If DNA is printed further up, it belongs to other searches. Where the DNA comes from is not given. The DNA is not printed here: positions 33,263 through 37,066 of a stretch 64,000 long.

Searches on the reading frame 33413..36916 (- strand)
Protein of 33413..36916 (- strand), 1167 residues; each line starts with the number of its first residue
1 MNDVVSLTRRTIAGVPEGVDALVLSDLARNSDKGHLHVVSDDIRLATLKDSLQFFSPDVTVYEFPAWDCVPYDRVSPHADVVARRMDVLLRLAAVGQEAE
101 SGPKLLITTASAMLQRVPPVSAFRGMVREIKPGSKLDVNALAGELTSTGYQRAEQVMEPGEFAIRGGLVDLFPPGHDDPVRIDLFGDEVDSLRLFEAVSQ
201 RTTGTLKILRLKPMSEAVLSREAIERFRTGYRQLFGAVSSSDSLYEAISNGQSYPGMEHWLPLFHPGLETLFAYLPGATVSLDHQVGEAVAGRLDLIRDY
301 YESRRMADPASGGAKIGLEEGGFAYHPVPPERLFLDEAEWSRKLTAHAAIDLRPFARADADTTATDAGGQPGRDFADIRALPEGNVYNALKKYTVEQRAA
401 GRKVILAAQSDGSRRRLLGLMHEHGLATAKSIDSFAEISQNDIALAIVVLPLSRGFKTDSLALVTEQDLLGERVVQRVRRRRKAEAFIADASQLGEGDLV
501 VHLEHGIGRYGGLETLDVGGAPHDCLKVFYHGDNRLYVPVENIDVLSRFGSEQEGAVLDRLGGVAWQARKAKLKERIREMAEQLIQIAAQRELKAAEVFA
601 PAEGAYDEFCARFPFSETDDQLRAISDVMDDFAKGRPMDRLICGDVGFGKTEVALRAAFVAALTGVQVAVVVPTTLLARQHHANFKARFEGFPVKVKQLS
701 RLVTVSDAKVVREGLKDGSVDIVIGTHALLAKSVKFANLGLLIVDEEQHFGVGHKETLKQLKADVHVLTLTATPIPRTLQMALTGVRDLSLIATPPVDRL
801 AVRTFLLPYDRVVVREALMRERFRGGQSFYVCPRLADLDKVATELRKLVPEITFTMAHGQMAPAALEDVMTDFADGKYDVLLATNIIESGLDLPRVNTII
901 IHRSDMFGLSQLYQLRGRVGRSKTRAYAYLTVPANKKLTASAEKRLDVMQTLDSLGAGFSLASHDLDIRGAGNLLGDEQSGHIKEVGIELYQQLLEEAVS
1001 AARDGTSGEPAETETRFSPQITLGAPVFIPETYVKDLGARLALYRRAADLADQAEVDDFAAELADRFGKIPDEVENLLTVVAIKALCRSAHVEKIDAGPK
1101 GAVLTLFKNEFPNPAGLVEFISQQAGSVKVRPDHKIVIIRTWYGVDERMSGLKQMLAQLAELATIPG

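Call 62: search_protein_families(library=pfam, proteins=[window:33413-36916:-], max_evalue=0.00001)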
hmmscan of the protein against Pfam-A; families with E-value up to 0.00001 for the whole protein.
window:33413-36916:- (1167 aa): 7 families
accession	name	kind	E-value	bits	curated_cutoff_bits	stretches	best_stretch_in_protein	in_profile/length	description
PF03461.20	TRCF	-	3.2e-26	92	25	1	1024-1115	2-93/95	TRCF domain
PF00270.35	DEAD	-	5.9e-23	81.9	26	1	618-780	1-165/167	DEAD/DEAH box helicase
PF17757.6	UvrB_inter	-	1.8e-22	79.7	22.9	1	130-215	3-89/91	UvrB interaction domain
PF00271.37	Helicase_C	-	6e-20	72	23.5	1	818-922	10-109/110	Helicase conserved C-terminal domain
PF02559.22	CarD_TRCF_RID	-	7.1e-17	61.7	23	1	496-549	3-56/57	CarD-like/TRCF RID domain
PF21132.2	MFD_D3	-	2.3e-09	37.5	21.8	1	402-469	7-73/73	MFD, D3 domain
PF04851.21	ResIII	-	8.2e-08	32.8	22.5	1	619-774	6-162/164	Type III restriction enzyme, res subunit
